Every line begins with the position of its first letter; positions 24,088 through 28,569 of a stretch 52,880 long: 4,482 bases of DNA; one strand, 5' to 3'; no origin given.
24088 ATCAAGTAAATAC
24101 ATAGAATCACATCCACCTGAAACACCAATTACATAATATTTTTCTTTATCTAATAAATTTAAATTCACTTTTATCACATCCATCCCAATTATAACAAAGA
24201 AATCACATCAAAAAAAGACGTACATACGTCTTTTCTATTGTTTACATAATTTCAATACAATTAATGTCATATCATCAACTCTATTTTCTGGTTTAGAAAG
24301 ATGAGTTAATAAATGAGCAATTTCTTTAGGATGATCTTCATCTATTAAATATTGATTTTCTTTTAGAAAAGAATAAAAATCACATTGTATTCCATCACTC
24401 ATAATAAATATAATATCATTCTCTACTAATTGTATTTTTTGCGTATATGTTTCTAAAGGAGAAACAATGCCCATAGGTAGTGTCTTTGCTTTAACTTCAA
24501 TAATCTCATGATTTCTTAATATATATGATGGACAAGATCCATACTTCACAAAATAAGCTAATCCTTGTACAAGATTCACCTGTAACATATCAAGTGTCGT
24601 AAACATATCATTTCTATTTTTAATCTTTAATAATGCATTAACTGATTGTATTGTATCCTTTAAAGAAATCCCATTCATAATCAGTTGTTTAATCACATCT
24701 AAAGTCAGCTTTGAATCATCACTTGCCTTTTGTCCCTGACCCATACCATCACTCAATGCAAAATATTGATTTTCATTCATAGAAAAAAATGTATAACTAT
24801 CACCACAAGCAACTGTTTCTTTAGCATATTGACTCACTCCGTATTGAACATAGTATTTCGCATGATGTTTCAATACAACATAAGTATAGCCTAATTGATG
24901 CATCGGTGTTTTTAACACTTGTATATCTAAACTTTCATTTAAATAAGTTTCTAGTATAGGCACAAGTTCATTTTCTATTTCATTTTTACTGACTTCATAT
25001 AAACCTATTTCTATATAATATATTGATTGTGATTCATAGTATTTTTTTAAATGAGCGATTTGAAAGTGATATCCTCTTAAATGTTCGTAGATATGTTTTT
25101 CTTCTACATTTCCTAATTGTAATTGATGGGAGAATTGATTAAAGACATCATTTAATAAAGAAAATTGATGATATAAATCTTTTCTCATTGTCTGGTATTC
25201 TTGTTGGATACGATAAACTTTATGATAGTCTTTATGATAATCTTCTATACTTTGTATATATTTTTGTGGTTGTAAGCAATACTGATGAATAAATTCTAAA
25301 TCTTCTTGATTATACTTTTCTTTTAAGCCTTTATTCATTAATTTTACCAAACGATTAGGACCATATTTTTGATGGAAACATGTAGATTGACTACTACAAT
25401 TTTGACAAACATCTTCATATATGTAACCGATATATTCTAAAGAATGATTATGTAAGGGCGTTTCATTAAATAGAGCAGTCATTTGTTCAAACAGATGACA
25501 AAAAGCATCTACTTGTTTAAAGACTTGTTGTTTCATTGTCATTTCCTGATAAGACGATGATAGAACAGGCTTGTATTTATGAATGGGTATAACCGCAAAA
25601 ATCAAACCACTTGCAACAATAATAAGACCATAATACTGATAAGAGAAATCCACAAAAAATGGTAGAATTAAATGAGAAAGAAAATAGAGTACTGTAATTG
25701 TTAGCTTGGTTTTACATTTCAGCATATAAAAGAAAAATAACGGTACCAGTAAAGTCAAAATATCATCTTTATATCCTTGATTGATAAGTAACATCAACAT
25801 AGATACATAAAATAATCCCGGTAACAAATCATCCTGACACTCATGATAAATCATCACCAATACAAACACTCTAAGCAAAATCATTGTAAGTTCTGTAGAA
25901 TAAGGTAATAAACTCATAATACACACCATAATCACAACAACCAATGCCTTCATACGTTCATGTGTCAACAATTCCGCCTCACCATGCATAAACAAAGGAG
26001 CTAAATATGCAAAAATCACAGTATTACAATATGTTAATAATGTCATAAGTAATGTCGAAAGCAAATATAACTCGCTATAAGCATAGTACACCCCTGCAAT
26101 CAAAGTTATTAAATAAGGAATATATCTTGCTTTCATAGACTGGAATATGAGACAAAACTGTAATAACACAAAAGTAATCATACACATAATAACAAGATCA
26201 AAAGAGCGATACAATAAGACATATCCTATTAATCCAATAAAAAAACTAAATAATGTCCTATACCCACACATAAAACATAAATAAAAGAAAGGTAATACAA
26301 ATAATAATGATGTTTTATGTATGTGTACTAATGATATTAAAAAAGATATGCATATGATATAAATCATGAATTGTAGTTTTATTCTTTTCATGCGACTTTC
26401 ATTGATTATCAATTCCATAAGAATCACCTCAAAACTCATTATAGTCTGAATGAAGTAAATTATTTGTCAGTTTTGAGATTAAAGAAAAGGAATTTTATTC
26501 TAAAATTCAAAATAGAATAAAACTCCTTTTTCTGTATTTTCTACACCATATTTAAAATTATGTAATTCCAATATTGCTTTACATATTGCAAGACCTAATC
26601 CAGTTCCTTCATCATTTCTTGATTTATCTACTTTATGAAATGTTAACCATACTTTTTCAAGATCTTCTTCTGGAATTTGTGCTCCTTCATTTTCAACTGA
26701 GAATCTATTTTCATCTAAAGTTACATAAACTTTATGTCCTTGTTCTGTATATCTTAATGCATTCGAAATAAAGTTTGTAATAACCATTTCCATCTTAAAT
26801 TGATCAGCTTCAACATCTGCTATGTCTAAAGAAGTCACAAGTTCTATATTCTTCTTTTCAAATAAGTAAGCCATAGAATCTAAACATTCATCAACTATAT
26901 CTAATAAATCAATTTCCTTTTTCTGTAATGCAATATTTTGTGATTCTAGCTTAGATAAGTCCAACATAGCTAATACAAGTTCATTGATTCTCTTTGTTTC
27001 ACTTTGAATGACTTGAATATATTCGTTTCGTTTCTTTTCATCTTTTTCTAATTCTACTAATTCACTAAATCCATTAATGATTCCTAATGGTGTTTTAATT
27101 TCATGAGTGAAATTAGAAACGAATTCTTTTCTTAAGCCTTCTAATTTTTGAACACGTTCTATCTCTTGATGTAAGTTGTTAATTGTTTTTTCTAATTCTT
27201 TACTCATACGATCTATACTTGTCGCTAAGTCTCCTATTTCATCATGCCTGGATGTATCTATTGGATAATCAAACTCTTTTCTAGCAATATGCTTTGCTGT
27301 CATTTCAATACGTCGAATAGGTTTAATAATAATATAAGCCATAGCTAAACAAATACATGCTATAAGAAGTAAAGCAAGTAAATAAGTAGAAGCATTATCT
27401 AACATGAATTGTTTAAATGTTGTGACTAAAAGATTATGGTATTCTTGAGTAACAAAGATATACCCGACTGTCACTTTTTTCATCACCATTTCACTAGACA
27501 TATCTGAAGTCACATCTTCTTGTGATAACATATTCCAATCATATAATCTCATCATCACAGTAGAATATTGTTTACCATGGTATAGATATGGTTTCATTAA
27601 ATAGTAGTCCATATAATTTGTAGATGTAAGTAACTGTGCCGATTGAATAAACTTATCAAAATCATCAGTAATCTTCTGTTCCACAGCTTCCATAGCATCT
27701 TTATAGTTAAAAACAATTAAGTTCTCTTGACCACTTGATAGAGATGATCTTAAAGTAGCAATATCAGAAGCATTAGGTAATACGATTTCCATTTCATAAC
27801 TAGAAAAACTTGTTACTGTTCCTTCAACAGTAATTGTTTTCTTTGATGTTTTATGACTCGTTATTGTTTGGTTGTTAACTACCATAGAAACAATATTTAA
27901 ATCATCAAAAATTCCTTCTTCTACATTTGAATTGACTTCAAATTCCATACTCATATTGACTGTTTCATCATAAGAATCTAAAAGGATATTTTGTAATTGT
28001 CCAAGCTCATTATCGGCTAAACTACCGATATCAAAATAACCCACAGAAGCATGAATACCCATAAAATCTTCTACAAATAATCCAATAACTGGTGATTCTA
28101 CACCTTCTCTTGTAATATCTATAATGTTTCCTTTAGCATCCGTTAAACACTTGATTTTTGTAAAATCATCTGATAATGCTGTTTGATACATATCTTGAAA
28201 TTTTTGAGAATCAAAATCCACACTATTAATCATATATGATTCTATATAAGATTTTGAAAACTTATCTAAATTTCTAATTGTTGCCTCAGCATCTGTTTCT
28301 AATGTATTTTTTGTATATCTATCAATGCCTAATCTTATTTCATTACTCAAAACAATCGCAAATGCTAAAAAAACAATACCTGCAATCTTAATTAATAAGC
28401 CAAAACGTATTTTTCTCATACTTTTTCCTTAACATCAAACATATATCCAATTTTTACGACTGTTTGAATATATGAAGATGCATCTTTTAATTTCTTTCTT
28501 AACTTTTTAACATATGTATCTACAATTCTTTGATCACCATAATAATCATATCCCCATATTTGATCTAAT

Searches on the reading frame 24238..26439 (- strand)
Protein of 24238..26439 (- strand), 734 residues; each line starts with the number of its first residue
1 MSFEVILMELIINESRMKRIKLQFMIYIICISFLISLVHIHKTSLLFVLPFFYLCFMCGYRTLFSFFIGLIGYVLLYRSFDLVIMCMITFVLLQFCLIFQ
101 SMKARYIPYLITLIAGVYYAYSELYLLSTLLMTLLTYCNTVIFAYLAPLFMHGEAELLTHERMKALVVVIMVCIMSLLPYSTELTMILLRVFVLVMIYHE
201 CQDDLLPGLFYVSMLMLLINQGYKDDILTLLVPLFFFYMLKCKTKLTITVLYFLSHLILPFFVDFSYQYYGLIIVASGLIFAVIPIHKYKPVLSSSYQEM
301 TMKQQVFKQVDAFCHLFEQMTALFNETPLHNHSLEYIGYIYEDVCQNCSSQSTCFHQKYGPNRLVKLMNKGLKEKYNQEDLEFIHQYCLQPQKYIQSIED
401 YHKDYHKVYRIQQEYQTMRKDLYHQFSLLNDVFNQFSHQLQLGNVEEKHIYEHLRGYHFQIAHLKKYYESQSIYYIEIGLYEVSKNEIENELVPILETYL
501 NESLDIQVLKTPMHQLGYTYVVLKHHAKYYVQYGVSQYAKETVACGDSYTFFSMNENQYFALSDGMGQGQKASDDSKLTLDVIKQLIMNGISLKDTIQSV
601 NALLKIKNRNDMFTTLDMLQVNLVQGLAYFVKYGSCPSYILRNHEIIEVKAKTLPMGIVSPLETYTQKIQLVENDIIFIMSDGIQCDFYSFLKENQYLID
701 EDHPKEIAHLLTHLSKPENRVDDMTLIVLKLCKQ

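Call 80: search_protein_families(library=pfam, proteins=[window:24238-26439:-], max_evalue=0.00001)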
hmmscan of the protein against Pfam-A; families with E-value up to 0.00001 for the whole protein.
window:24238-26439:- (734 aa): 2 families
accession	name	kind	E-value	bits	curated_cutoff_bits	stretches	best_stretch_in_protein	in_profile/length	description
PF07228.17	SpoIIE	-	2e-22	80.6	25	1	559-730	6-190/192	Stage II sporulation protein E (SpoIIE)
PF19732.4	SpoIIE_N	-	4.7e-13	49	27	1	304-541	348-601/605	Stage II sporulation protein E N-terminal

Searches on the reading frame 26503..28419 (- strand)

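Call 80: search_protein_families(library=pfam, proteins=[window:26503-28419:-], max_evalue=0.00001)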
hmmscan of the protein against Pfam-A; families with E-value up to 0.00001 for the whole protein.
window:26503-28419:- (639 aa): 3 families
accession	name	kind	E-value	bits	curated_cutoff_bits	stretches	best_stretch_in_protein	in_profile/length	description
PF02518.31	HATPase_c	-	1.2e-17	64.8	26.4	1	539-637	2-105/111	Histidine kinase-, DNA gyrase B-, and HSP90-like ATPase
PF00512.31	HisKA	-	7.7e-16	58.3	26.9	1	430-493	2-65/66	His Kinase A (phospho-acceptor) domain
PF00672.30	HAMP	-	2.4e-13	50.6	25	1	360-410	2-52/53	HAMP domain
